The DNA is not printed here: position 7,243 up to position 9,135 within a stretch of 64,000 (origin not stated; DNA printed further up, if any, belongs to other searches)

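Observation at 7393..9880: Orphan T6SS cargo module: PAAR-DUF2235 (Tle1-like lipase) effector followed by three tandem paralogous immunity-like genes, one with a TM anchor instead of a lipobox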

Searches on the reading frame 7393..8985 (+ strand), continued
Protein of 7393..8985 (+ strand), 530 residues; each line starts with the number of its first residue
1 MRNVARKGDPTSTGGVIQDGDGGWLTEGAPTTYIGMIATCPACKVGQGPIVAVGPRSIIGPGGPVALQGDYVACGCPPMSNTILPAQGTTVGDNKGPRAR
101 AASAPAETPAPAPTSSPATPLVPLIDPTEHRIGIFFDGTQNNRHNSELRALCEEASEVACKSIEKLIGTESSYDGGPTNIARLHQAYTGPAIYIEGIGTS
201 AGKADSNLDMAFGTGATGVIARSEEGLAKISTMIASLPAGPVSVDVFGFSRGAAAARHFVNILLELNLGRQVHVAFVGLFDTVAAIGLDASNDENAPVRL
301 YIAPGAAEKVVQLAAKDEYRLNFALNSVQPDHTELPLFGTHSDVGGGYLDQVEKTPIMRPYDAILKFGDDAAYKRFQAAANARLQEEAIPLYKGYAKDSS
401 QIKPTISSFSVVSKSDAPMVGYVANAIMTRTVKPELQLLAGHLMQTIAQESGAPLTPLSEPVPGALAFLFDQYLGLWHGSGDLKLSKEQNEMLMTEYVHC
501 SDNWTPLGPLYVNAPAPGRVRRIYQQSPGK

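Call 24: find_encoding_contigs(protein=P0009, flank=6000, max_places=3)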
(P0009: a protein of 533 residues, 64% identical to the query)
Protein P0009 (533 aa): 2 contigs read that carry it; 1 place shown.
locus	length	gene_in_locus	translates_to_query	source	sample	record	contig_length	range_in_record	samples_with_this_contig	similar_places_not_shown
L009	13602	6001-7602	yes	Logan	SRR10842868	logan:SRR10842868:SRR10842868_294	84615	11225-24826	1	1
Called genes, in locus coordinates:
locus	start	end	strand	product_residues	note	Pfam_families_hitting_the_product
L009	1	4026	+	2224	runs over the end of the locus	PF00176:SNF2-rel_dom (weak), PF28555:Helicase_dom (weak), PF00271:Helicase_C (weak)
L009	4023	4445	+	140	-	-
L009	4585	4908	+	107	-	-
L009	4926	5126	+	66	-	PF14020:DUF4236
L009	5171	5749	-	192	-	PF00132:Hexapep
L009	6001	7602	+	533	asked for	PF05488:PAAR_motif, PF09994:T6SS_Tle1-like_cat (weak)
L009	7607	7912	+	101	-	-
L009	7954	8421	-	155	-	PF01510:Amidase_2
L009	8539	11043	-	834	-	PF18763:ddrB-ParB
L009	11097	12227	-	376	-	-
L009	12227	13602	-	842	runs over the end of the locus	PF18788:DarA_N, PF18789:DarA_C (weak)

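Call 28: find_encoding_contigs(protein=P0016, flank=5000, max_places=2)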
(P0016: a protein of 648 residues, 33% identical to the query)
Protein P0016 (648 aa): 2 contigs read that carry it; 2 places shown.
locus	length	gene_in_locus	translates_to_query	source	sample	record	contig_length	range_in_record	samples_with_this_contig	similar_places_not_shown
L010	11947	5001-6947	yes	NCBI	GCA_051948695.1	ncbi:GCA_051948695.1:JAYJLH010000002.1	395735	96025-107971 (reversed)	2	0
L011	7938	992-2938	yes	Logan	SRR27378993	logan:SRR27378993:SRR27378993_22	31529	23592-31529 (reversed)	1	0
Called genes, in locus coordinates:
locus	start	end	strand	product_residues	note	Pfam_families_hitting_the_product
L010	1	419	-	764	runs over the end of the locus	PF11739:YdbH-like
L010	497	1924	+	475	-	PF13091:PLDc_2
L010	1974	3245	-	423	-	PF00202:Aminotran_3, PF00155:Aminotran_1_2 (faint)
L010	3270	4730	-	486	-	PF00171:Aldedh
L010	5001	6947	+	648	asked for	PF05488:PAAR_motif, PF09994:T6SS_Tle1-like_cat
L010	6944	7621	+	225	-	PF11153:DUF2931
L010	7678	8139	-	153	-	PF22381:Staph_reg_Sar_Rot, PF01047:MarR, PF12802:MarR_2, PF13463:HTH_27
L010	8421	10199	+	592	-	PF13522:GATase_6, PF13537:GATase_7, PF00733:Asn_synthase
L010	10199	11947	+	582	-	PF00583:Acetyltransf_1, PF13508:Acetyltransf_7, PF08445:FR47 (faint), PF14397:ATPgrasp_ST (faint), PF02655:ATP-grasp_3 (faint), PF07478:Dala_Dala_lig_C (faint), PF08443:RimK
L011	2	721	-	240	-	?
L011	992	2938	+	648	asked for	PF05488:PAAR_motif, PF09994:T6SS_Tle1-like_cat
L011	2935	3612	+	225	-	PF11153:DUF2931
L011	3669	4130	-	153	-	PF22381:Staph_reg_Sar_Rot, PF01047:MarR, PF12802:MarR_2, PF13463:HTH_27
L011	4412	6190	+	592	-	PF13522:GATase_6, PF13537:GATase_7, PF00733:Asn_synthase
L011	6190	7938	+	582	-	PF00583:Acetyltransf_1, PF13508:Acetyltransf_7, PF08445:FR47 (faint), PF14397:ATPgrasp_ST (faint), PF02655:ATP-grasp_3 (faint), PF07478:Dala_Dala_lig_C (faint), PF08443:RimK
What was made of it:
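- Another such protein elsewhere is also followed by DUF2931 (call 28).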

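Call 29: find_encoding_contigs(protein=P0056, flank=5000, max_places=2)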
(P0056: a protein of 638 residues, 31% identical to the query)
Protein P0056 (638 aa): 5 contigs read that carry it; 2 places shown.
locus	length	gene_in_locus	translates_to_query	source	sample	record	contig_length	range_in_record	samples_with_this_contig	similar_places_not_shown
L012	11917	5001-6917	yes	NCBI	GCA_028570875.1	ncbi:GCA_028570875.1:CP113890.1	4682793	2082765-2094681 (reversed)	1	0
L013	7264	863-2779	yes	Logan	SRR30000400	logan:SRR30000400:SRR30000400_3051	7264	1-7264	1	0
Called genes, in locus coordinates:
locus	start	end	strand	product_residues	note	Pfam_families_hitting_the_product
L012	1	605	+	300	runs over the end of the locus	PF01263:Aldose_epim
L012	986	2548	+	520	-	PF06812:ImpA_N, PF16989:T6SS_VasJ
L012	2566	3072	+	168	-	PF05591:T6SS_VipA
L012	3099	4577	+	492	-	PF05943:VipB, PF18945:VipB_2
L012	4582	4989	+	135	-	PF04965:GPW_gp25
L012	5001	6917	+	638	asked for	PF05488:PAAR_motif, PF09994:T6SS_Tle1-like_cat (weak)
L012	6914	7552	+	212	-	PF11153:DUF2931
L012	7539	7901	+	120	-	-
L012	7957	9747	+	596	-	PF05947:T6SS_TssF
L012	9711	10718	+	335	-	PF06996:T6SS_TssG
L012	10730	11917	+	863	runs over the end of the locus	PF02861:Clp_N (weak), PF23569:NBD_SMAX1 (weak), PF00004:AAA, PF17871:AAA_lid_9, PF00004:AAA (weak), PF07724:AAA_2, PF07728:AAA_5, PF10431:ClpB_D2-small, +5 more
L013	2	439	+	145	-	?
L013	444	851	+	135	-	PF04965:GPW_gp25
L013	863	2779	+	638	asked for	PF05488:PAAR_motif, PF09994:T6SS_Tle1-like_cat (weak)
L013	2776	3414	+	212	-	PF11153:DUF2931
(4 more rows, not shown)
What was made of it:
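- On Tle1 family of T6SS lipase effectors (Pfam PF09994 / DUF2235): DUF2931 does follow the ~32%-identical relatives (calls 28, 29).
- Closest known: Chromosomal PAAR-Tle1 + DUF2931 modules. Same: One of them sits inside a T6SS core cluster (call 29).
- Closest known: Chromosomal PAAR-Tle1 + DUF2931 modules. Different: They are followed by DUF2931 immunity (calls 28, 29), are about 100 residues longer, and are chromosomal.
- About 32%-identical PAAR-Tle1 proteins lie between tssE and tssF in a Stutzerimonas T6SS cluster, followed by DUF2931 (call 29).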

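Call 37: predict_structure(protein=window:7393-8985:+)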
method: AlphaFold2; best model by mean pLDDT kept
length: 530 residues; sequences in the alignment: 1
mean_pLDDT: 35.0   pTM: 0.25
mean pLDDT of the five models: 35.0, 31.0, 29.8, 29.4, 26.8
residues with pLDDT >= 90: 0; 70-90: 0; 50-70: 12; < 50: 518
segments of 3 or more residues with pLDDT < 50: 1-152, 154-227, 236-258, 260-262, 264-269, 271-377, 379-530
pLDDT, mean of each block of 10 residues (from residue 1): 30 35 34 31 34 32 31 28 26 28 32 28 30 40 40 40 38 34 32 30 28 28 44 49 45 43 47 41 34 34 33 30 25 24 30 35 37 46 43 36 32 35 37 39 41 31 30 33 35 32 40 36 42
secondary structure, 60 per line:
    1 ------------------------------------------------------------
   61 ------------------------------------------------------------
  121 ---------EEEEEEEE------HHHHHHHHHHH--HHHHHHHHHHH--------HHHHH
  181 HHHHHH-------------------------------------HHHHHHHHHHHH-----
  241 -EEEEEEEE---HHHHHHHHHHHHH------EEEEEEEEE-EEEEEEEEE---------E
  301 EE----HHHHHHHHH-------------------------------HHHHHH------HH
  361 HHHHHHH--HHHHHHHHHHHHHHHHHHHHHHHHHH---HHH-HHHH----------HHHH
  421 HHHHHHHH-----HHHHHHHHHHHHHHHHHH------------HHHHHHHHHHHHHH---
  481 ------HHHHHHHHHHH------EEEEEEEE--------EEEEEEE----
elements in order: E130-137 H144-154 H157-167 H176-186 H224-235 E242-249 H253-265 E272-280 E282-290 E300-302 H307-315 H347-352 H359-367 H370-395 H403-406 H417-428 H434-451 H464-477 H487-497 E504-511 E520-526
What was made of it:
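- On Tle1 family of T6SS lipase effectors (Pfam PF09994 / DUF2235): Geometry was not checked because the effector model was unusable (pLDDT 35, call 37).
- Tried and rejected: AlphaFold2 of the effector without an alignment gave pLDDT 35 and pTM 0.25 (call 37), which is unusable.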

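Call 38: search_dna_similar(query=window:7393-8985:+, collection=plasmids, mode=protein, max_rows=60, rows=spread, max_evalue=1e-20)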
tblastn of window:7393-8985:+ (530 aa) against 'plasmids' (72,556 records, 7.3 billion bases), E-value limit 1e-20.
Records with a match: 129; places in all: 136; records where one place covers at least 80% of the query: 91.
Best place of each record, by identity: 95-99% 2; 90-95% 4; 80-90% 9; 60-80% 19; <60% 95.
By first word of the organism name: Aeromonas 44; Escherichia 19; Citrobacter 14; Klebsiella 12; Enterobacter 10; Salmonella 8; Pantoea 5; Rahnella 5; Serratia 3; Tritonibacter 2; and 7 more.
By predicted mobility (MOB-suite, as given by PLSDB): conjugative 80; non-mobilizable 27; mobilizable 22.
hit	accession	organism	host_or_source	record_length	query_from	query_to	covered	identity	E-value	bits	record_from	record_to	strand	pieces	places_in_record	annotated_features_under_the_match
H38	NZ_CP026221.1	Aeromonas sp. ASNIH4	-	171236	1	530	100%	95.1%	0e+0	993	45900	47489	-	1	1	DUF2235 domain-containing protein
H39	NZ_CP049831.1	Aeromonas salmonicida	Turbo,whole organism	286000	1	530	100%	90.8%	0e+0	950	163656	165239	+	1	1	DUF2235 domain-containing protein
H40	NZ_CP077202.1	Aeromonas sp. FDAARGOS 1402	-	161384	1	530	100%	86.0%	0e+0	902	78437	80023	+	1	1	DUF2235 domain-containing protein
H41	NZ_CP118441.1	Aeromonas caviae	Homo sapiens,cell culture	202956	1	530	100%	86.0%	0e+0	902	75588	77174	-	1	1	DUF2235 domain-containing protein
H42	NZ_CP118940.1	Aeromonas caviae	Homo sapiens,cell culture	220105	1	530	100%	86.0%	0e+0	902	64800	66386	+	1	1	DUF2235 domain-containing protein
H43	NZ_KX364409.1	Aeromonas salmonicida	-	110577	1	530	100%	84.9%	0e+0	879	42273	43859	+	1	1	DUF2235 domain-containing protein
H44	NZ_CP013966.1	Aeromonas hydrophila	fish,cell culture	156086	1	530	100%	74.4%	0e+0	795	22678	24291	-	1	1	PAAR domain-containing protein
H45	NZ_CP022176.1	Aeromonas salmonicida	Atlantic salmon,The RAS Atlantic Salmon ...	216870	1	458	86%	75.6%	0e+0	692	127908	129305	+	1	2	DUF2235 domain-containing protein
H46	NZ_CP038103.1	Aeromonas salmonicida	Salvelinus fontinalis,whole organism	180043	1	530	100%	62.2%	0e+0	629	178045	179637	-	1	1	PAAR domain-containing protein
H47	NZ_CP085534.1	Aeromonas salmonicida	Brook charr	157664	1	530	100%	62.2%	0e+0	629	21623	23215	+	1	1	PAAR domain-containing protein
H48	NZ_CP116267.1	Aeromonas salmonicida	Fish,Bacteria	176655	1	530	100%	62.2%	0e+0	629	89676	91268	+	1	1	PAAR domain-containing protein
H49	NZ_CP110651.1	Aeromonas salmonicida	Coregonus peled,cell culture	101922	1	530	100%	62.2%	0e+0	629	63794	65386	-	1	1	PAAR domain-containing protein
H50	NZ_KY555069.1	Aeromonas salmonicida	-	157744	1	530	100%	62.2%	0e+0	629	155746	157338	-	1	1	PAAR domain-containing protein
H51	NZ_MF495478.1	Aeromonas salmonicida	-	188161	1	517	98%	62.5%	0e+0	620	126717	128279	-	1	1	DUF2235 domain-containing protein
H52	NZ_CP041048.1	Citrobacter sp. CF971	Homo sapiens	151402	1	530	100%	59.9%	0e+0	619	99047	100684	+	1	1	PAAR domain-containing protein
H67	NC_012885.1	Aeromonas hydrophila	-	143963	1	524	99%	59.6%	0e+0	614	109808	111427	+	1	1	DUF2235 domain-containing protein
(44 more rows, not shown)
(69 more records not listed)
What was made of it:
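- Many carriers are in Enterobacteriaceae (call 38).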

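Call 46: get_annotated_region(hit=H44, flank=3000)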
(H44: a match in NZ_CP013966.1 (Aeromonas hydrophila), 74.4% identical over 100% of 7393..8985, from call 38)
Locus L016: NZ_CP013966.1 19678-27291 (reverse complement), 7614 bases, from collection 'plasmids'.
description: Aeromonas hydrophila strain D4 plasmid pAhD4-1, complete sequence
organism: Aeromonas hydrophila (NCBI taxid 644)
taxonomy: Bacteria; Pseudomonadota; Gammaproteobacteria; Aeromonadales; Aeromonadaceae; Aeromonas; Aeromonas hydrophila
host: -; source: fish,cell culture; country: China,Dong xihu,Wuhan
typing (MOB-suite, as given by PLSDB): conjugative; replicon rep_cluster_71; relaxase MOBH,MOBH; mating-pair formation MPF_F
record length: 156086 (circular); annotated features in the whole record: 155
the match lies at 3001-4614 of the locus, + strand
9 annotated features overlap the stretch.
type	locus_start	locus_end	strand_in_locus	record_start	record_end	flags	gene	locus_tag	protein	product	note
CDS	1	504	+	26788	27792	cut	-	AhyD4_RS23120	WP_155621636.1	tyrosine-type recombinase/integrase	GO:0015074 - DNA integration [Evidence IEA]; GO:0006310 - DNA recombination [Evidence IEA]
CDS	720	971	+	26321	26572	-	-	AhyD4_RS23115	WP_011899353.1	helix-turn-helix domain-containing protein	-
CDS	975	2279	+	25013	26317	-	-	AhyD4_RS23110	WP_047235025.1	type II toxin-antitoxin system HipA family toxin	-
CDS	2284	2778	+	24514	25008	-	-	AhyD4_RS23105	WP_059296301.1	hypothetical protein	-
CDS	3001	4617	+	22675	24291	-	-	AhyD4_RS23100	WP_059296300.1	PAAR domain-containing protein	-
CDS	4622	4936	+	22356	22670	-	-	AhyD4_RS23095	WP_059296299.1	hypothetical protein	-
CDS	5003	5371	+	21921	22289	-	-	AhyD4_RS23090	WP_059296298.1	hypothetical protein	-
CDS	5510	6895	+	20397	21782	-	-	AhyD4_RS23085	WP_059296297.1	hypothetical protein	-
CDS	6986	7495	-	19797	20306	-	-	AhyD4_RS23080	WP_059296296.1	hypothetical protein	-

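Call 47: get_annotated_region(hit=H45, flank=3000)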
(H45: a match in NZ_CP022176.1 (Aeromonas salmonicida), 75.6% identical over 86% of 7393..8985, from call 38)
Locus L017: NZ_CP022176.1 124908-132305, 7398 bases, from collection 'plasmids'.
description: Aeromonas salmonicida strain S44 plasmid pS44-1, complete sequence
organism: Aeromonas salmonicida (NCBI taxid 645)
taxonomy: Bacteria; Pseudomonadota; Gammaproteobacteria; Aeromonadales; Aeromonadaceae; Aeromonas; Aeromonas salmonicida
host: -; source: Atlantic salmon,The RAS Atlantic Salmon facility; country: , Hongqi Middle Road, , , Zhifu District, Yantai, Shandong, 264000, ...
typing (MOB-suite, as given by PLSDB): conjugative; replicon rep_cluster_71; relaxase MOBH,MOBH; mating-pair formation MPF_F
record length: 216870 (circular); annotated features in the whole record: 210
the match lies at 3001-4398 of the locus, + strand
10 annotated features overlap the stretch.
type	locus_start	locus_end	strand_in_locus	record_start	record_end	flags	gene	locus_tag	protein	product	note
CDS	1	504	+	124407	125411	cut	-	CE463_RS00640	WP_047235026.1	tyrosine-type recombinase/integrase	GO:0015074 - DNA integration [Evidence IEA]; GO:0006310 - DNA recombination [Evidence IEA]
CDS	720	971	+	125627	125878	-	-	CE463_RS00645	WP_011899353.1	helix-turn-helix domain-containing protein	-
CDS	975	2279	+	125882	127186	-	-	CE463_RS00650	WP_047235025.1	type II toxin-antitoxin system HipA family toxin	-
CDS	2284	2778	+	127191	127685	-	-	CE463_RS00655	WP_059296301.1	hypothetical protein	-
CDS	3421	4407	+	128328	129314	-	-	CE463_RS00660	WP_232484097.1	DUF2235 domain-containing protein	-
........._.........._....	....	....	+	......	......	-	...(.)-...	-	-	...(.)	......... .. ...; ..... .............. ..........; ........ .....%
CDS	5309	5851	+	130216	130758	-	-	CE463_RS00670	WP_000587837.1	AAA family ATPase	-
CDS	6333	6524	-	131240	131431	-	-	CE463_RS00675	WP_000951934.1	hypothetical protein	-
CDS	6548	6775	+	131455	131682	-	-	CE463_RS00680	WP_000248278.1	hypothetical protein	-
CDS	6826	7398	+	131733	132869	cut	-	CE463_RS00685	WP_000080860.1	DUF3883 domain-containing protein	-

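Call 48: get_annotated_region(hit=H67, flank=7000)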
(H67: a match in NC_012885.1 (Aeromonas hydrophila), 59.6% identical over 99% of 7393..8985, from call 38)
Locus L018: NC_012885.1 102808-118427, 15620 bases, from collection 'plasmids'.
description: Aeromonas hydrophila plasmid pRA1, complete sequence
organism: Aeromonas hydrophila (NCBI taxid 644)
taxonomy: Bacteria; Pseudomonadota; Gammaproteobacteria; Aeromonadales; Aeromonadaceae; Aeromonas; Aeromonas hydrophila
host: -; source: -; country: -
typing (MOB-suite, as given by PLSDB): conjugative; replicon IncA; relaxase MOBH,MOBH; mating-pair formation MPF_F
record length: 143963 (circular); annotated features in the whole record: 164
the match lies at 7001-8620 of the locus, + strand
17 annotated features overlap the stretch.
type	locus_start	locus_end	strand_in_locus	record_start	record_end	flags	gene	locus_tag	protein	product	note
CDS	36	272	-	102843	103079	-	-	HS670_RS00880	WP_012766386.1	hypothetical protein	-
CDS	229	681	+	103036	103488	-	-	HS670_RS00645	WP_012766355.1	hypothetical protein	-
CDS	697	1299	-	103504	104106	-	-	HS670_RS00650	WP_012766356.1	hypothetical protein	-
CDS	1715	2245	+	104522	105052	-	-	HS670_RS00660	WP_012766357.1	hypothetical protein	-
CDS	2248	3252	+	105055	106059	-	-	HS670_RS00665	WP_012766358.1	tyrosine-type recombinase/integrase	GO:0015074 - DNA integration [Evidence IEA]; GO:0006310 - DNA recombination [Evidence IEA]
CDS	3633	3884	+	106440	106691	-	-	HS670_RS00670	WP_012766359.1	helix-turn-helix domain-containing protein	-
CDS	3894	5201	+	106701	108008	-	-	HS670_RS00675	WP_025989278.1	type II toxin-antitoxin system HipA family toxin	-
CDS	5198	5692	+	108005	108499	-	-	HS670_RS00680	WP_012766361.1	hypothetical protein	-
CDS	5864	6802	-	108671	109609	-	-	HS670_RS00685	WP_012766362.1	hypothetical protein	-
CDS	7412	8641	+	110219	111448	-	-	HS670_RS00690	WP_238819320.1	DUF2235 domain-containing protein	-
CDS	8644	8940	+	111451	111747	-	-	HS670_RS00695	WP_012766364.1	hypothetical protein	-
CDS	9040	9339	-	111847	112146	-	-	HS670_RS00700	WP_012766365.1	hypothetical protein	-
CDS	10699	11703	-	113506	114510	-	-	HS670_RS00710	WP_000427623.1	IS110-like element IS4321 family transposase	GO:0006313 - DNA transposition [Evidence IEA]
CDS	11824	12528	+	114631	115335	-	-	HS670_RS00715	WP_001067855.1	IS6-like element IS26 family transposase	GO:0006313 - DNA transposition [Evidence IEA]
CDS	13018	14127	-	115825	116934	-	-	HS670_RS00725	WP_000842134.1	S-(hydroxymethyl)glutathione dehydrogenase/class III alcohol dehydrogenase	GO:0006113 - fermentation [Evidence IEA]; GO:0009404 - toxin metabolic process [Evidence IEA]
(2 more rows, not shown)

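Call 54: search_protein_families(library=ncbifam, proteins=[window:7393-8985:+], max_evalue=1)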
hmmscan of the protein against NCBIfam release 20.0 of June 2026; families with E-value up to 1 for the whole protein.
window:7393-8985:+ (530 aa): 0 families

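Call 87: search_protein_families(library=padloc, proteins=[window:7393-8985:+], max_evalue=0.1)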
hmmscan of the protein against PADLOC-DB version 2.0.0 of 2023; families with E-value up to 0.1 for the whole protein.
window:7393-8985:+ (530 aa): 0 families

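Call 88: search_protein_families(library=phrogs, proteins=[window:7393-8985:+], max_evalue=0.1)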
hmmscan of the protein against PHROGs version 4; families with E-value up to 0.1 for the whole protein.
window:7393-8985:+ (530 aa): 2 families
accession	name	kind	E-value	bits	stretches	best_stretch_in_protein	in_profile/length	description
phrog_5348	-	unknown function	7.4e-15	56.2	1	3-104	4-102/181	-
phrog_23203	-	unknown function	0.0036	17.7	1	25-119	3-88/257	-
